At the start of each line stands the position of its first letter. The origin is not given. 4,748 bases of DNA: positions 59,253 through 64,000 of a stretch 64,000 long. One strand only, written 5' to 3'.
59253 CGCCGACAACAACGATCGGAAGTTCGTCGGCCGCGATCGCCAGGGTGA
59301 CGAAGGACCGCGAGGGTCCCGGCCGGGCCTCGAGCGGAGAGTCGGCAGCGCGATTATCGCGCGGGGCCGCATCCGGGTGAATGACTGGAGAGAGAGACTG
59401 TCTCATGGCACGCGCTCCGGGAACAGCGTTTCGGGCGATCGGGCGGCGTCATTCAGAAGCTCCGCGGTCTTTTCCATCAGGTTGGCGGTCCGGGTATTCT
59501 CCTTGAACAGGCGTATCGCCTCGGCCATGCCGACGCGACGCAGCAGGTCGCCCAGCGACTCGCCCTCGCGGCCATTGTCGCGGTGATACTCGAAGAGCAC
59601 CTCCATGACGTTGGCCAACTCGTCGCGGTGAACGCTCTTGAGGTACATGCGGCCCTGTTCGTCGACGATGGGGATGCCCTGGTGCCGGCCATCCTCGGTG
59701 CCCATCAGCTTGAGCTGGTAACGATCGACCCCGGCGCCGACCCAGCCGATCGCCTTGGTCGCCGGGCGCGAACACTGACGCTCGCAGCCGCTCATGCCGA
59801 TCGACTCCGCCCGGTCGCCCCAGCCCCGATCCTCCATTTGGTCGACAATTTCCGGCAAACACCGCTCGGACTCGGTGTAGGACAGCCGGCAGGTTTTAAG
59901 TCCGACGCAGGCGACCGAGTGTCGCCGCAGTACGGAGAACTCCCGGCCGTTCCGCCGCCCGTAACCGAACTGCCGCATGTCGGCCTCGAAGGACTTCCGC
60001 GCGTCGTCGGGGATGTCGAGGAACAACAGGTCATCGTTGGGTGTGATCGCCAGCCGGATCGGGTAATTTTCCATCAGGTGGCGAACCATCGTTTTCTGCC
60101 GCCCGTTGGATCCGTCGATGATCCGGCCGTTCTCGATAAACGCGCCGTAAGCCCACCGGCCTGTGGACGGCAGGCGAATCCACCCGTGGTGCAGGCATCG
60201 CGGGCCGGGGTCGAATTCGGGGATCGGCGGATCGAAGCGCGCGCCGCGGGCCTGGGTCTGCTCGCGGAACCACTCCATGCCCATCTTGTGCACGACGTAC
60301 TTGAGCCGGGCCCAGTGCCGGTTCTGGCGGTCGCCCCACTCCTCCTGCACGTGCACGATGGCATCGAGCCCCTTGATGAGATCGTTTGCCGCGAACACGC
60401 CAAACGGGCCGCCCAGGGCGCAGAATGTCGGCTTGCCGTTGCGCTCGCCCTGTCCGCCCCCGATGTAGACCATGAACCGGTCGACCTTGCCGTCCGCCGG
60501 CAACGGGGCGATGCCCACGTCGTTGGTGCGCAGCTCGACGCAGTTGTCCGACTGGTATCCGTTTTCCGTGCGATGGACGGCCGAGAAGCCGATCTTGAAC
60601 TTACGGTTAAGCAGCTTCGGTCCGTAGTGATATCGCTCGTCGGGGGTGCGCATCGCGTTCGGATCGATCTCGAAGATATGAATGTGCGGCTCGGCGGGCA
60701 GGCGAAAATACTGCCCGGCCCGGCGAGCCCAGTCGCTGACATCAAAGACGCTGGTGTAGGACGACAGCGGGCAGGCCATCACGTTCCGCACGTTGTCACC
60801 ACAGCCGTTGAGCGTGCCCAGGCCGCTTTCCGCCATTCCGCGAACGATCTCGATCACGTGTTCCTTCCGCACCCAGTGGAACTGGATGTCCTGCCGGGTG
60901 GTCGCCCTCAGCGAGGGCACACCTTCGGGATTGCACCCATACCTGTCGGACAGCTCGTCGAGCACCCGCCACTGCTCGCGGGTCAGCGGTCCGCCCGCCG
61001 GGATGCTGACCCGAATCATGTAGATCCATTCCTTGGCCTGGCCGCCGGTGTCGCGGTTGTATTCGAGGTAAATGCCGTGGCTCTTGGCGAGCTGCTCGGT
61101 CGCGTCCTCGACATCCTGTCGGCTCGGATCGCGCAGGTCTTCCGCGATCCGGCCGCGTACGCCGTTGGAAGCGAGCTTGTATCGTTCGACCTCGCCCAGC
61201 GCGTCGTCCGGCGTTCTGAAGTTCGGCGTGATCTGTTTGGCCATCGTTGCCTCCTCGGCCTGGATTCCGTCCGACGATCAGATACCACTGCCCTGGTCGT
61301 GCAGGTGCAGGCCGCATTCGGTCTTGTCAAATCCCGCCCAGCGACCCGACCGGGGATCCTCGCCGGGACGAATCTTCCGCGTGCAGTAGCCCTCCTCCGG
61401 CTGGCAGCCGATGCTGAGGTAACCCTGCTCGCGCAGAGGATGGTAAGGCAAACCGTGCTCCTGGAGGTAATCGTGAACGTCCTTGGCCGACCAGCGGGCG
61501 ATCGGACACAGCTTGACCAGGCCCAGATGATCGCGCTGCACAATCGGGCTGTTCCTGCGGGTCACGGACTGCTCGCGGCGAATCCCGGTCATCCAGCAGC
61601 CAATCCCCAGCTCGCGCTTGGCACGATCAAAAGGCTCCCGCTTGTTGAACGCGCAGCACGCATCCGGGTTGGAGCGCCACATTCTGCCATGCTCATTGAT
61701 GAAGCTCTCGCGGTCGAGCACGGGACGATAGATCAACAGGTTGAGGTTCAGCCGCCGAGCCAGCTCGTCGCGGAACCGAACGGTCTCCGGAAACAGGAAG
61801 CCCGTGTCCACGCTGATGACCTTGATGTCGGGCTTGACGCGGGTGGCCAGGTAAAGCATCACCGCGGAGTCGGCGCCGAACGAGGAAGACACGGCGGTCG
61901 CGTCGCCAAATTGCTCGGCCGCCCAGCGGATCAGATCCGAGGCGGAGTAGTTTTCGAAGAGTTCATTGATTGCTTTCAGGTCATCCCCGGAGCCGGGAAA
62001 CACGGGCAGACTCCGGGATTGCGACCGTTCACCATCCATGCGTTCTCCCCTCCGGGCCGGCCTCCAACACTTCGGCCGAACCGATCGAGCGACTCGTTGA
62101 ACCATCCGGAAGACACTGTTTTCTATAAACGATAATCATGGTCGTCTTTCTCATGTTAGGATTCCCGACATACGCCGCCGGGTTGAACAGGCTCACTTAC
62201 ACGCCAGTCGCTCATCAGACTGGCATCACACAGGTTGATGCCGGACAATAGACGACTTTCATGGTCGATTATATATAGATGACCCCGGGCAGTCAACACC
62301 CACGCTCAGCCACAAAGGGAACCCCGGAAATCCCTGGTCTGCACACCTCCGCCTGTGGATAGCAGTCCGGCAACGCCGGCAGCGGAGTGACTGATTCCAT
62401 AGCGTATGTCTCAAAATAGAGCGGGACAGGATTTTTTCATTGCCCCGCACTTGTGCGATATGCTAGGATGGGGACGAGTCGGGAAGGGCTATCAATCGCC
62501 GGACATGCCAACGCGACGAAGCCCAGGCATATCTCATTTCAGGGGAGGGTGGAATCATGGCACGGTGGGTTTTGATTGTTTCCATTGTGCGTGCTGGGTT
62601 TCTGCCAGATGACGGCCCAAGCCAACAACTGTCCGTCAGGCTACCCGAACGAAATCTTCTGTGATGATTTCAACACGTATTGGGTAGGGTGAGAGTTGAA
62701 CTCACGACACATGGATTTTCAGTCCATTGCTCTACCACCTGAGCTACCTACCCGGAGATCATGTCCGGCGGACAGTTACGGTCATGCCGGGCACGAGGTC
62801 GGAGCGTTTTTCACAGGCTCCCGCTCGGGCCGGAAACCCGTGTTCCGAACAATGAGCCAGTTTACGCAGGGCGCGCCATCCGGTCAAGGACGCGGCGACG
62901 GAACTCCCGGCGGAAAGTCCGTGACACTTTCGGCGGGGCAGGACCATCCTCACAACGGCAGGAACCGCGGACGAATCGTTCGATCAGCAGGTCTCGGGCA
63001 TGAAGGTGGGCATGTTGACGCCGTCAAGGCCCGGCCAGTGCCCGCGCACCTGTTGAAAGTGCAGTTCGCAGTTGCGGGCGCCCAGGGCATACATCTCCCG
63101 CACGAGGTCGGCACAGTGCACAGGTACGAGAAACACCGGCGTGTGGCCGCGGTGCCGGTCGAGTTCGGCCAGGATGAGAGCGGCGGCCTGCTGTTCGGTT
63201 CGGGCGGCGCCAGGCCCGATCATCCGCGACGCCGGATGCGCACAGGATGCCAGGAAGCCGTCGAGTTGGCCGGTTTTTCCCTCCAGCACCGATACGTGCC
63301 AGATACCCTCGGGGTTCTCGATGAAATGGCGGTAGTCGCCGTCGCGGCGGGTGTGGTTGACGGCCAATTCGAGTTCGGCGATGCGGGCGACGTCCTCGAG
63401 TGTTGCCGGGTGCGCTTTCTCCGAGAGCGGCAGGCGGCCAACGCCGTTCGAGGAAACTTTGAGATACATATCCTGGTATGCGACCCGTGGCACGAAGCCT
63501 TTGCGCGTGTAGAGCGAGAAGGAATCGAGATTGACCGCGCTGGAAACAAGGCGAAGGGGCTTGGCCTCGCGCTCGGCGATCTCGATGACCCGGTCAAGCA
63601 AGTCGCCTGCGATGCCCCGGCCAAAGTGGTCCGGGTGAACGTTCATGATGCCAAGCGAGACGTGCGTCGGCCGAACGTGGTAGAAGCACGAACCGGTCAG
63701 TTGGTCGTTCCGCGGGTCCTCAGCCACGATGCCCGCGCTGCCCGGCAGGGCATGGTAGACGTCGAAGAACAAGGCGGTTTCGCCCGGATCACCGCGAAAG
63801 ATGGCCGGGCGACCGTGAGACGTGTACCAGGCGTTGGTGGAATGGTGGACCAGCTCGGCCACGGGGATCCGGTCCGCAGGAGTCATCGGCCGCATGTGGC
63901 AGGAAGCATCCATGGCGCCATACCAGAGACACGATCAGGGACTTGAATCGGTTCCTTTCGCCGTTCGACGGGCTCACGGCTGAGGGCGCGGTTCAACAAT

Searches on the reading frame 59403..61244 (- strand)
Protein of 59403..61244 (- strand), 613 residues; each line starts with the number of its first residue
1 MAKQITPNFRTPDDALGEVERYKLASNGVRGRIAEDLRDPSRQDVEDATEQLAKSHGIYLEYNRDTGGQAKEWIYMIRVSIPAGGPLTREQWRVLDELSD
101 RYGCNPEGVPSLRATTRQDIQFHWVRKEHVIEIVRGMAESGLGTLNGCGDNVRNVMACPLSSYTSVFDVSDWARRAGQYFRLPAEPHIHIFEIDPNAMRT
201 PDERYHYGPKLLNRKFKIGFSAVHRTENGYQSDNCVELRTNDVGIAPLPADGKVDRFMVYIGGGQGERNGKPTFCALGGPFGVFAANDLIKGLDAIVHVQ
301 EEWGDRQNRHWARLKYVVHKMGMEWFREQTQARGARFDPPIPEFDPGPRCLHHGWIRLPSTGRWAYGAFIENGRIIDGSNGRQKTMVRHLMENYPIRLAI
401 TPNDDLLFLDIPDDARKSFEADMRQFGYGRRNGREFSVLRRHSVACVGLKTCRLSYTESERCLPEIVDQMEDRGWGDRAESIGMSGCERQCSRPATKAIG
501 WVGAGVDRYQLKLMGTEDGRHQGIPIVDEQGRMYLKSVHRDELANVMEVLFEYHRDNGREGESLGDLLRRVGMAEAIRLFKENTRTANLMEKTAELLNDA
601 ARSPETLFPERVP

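Call 50: search_protein_families(library=pfam, proteins=[window:59403-61244:-], max_evalue=0.001)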
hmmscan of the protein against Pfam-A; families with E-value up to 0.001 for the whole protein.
window:59403-61244:- (613 aa): 2 families
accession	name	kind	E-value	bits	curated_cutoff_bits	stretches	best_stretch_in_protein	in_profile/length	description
PF01077.27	NIR_SIR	-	6.8e-37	126.8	27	2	148-333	1-153/158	Nitrite and sulphite reductase 4Fe-4S domain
PF03460.22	NIR_SIR_ferr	-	9.3e-19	67.4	24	1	74-139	9-68/69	Nitrite/Sulfite reductase ferredoxin-like half domain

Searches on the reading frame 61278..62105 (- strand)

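Call 50: search_protein_families(library=pfam, proteins=[window:61278-62105:-], max_evalue=0.001)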
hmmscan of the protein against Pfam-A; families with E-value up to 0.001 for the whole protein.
window:61278-62105:- (275 aa): 1 family
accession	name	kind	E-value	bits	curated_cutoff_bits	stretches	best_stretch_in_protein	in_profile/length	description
PF01507.26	PAPS_reduct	-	2.9e-48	164.6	22.5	1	71-236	3-171/175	Phosphoadenosine phosphosulfate reductase domain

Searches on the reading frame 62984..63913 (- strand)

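Call 50: search_protein_families(library=pfam, proteins=[window:62984-63913:-], max_evalue=0.001)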
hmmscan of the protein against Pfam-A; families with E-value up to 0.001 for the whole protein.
window:62984-63913:- (309 aa): 5 families
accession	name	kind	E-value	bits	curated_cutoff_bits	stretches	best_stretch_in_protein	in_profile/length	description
PF13508.13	Acetyltransf_7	-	5.1e-07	30.4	27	1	62-141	6-83/84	Acetyltransferase (GNAT) domain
PF00583.31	Acetyltransf_1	-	6.8e-07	30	20.7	1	53-140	24-116/116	Acetyltransferase (GNAT) family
PF13302.13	Acetyltransf_3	-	0.00011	23.4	25.4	1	7-140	4-137/138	Acetyltransferase (GNAT) domain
PF08445.16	FR47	-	0.00012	22.4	22.1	1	80-141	17-78/86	FR47-like protein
PF18014.7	Acetyltransf_18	-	0.00056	20.1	22.7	0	196-266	19-86/124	Acetyltransferase (GNAT) domain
